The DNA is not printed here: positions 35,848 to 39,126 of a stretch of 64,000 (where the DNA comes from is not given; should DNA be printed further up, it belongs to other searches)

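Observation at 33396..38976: Four-gene secreted-protein locus organised like a chaperone-usher fibre assembly system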

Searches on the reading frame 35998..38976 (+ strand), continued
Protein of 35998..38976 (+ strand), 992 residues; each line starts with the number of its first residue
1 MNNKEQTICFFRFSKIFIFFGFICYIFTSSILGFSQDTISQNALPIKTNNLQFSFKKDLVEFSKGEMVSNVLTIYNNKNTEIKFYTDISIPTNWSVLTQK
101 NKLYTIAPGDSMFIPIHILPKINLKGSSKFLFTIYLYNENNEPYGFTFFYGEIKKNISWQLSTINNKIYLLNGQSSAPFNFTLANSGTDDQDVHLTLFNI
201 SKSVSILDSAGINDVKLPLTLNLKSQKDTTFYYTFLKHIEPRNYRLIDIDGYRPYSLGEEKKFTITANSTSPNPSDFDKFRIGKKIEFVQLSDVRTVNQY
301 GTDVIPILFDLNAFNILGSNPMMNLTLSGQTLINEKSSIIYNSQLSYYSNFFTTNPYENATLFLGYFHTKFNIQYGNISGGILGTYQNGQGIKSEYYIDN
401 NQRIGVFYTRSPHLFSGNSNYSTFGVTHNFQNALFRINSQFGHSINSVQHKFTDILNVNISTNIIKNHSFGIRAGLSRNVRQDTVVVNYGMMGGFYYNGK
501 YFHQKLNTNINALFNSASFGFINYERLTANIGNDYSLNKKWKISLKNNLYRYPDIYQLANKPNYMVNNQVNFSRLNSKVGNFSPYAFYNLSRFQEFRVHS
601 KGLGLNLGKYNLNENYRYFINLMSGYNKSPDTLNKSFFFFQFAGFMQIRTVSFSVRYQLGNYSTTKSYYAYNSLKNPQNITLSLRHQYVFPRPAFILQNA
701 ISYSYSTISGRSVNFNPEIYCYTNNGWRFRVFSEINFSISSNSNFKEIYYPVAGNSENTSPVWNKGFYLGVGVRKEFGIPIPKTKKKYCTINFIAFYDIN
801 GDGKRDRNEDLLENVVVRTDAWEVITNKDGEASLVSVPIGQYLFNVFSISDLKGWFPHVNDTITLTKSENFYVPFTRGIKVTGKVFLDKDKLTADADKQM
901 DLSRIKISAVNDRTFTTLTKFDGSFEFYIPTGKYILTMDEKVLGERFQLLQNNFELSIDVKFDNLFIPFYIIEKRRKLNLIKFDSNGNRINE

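Call 77: search_protein_families(library=pfam, alignment_id=A4, max_evalue=0.01)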
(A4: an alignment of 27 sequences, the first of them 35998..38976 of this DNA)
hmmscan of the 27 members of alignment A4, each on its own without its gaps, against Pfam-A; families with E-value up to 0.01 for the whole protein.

A. member 1, window:35998-38976:+ (992 aa): 1 family
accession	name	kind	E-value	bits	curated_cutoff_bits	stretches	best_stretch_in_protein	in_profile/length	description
PF13620.12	CarboxypepD_reg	-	0.0023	18.7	32.3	0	814-846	16-54/82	Carboxypeptidase regulatory-like domain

B. families by the number of members that match (of 27 scanned): 12 families
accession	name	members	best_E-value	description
PF13620.12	CarboxypepD_reg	26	8.5e-12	Carboxypeptidase regulatory-like domain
PF17210.9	SdrD_B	22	5.9e-11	SdrD B-like domain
PF17802.7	SpaA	19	2.4e-07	Prealbumin-like fold domain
PF13715.12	CarbopepD_reg_2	7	0.00011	CarboxypepD_reg-like domain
PF11614.14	FixG_C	6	1.1e-05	IG-like fold at C-terminal of FixG, putative oxidoreductase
PF05036.18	SPOR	5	8.9e-05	SPOR domain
PF10633.15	NPCBM_assoc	3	0.00047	NPCBM-associated, NEW3 domain of alpha-galactosidase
PF23193.1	NOMO_3rd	3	0.0022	NOMO third transthyretin-like domain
PF14657.12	Arm-DNA-bind_4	1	0.00029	Arm DNA-binding domain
PF14686.12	fn3_3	1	0.00075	Polysaccharide lyase family 4, domain II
PF09430.16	EMC7_beta-sandw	1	0.0041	ER membrane protein complex subunit 7, beta-sandwich domain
PF07495.19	Y_Y_Y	1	0.0079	Y_Y_Y domain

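Call 78: search_solved_structures(query=A4, max_evalue=10)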
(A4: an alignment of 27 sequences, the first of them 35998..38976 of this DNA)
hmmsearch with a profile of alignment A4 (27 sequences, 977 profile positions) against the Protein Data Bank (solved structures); distinct sequences matched with E-value up to 10: 5.
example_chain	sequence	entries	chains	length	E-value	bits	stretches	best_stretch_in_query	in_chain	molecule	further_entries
10ps_A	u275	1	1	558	5.5e-10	41.2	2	760-837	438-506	Serine-aspartate repeat-containing protein D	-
3phs_A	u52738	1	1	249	0.016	16.5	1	804-832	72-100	Cell wall surface anchor family protein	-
9c7v_B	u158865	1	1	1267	0.035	15.4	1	807-929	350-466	BOS complex subunit NOMO2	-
8sqx_A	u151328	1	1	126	2.9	9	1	806-835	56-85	Putative surface anchored protein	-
9wcx_i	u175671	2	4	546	3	9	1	659-711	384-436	Cytochrome bc1 complex cytochrome b subunit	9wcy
